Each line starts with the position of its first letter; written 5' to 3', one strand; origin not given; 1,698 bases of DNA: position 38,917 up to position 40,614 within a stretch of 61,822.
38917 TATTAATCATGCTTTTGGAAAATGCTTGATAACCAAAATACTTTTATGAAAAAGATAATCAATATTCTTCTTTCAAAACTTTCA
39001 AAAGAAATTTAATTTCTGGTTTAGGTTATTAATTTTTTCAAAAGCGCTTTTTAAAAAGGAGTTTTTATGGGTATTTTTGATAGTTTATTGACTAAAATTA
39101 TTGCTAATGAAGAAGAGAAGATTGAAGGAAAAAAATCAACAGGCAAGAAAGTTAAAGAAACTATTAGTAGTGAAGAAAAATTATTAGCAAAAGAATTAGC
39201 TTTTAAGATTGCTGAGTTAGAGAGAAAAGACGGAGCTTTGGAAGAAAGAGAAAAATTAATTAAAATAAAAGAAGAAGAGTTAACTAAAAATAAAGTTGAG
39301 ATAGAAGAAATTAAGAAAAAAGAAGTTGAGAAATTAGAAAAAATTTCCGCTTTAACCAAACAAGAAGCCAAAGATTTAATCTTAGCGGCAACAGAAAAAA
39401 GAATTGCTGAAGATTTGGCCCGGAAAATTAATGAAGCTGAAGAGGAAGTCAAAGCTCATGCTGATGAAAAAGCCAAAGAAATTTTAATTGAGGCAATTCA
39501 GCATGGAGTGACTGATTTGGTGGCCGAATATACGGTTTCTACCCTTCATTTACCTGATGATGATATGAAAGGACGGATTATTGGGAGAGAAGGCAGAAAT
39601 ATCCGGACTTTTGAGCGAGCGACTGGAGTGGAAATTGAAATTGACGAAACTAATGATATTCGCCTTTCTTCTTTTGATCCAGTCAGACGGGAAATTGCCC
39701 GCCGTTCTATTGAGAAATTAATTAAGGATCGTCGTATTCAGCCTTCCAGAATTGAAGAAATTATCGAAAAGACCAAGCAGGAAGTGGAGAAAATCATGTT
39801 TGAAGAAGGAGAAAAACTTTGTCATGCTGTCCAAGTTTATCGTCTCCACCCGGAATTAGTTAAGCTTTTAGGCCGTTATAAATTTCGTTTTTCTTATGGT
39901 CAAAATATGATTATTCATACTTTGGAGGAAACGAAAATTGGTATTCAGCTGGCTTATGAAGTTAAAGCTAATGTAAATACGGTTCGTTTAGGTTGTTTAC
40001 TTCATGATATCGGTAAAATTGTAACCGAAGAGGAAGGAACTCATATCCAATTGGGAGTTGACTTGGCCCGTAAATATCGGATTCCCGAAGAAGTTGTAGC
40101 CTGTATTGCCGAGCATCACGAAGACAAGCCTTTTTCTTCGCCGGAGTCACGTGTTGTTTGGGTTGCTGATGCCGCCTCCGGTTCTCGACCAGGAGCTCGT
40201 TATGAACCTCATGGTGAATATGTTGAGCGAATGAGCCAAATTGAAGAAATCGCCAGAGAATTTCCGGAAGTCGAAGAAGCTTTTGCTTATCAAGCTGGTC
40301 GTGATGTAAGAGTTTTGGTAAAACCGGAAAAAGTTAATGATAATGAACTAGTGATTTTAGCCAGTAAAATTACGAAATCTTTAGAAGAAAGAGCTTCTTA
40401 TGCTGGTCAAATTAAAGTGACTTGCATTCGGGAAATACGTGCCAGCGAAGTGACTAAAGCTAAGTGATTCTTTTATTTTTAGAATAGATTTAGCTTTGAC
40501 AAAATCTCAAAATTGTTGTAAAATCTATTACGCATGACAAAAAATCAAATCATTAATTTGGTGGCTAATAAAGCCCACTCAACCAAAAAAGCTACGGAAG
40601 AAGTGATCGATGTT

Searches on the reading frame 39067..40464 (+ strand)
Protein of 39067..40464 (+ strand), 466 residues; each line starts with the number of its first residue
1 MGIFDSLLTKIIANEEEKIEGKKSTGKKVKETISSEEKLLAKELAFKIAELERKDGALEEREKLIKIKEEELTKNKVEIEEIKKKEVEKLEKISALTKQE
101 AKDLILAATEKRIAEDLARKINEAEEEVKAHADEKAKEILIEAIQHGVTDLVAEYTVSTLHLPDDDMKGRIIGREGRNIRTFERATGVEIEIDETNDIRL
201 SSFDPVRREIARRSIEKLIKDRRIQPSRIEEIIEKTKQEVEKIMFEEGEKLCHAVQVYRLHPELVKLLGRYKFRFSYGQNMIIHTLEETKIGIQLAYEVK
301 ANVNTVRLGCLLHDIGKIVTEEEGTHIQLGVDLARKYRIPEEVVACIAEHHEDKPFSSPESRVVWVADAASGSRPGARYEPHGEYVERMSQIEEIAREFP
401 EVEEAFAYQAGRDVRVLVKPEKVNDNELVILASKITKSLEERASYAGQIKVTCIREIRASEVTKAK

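Call 63: search_protein_families(library=pfam, proteins=[window:39067-40464:+], max_evalue=0.001)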
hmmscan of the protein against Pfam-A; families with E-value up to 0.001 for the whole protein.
window:39067-40464:+ (466 aa): 3 families
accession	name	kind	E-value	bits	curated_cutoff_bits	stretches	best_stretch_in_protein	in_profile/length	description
PF12072.13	RNase_Y_N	-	1.1e-18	67.8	32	1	23-147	71-197/201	RNase Y N-terminal region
PF01966.28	HD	-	1e-14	55.3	22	1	282-369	2-112/116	HD domain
PF00013.35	KH_1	-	4e-08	33.3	21.5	1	160-216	4-65/66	KH domain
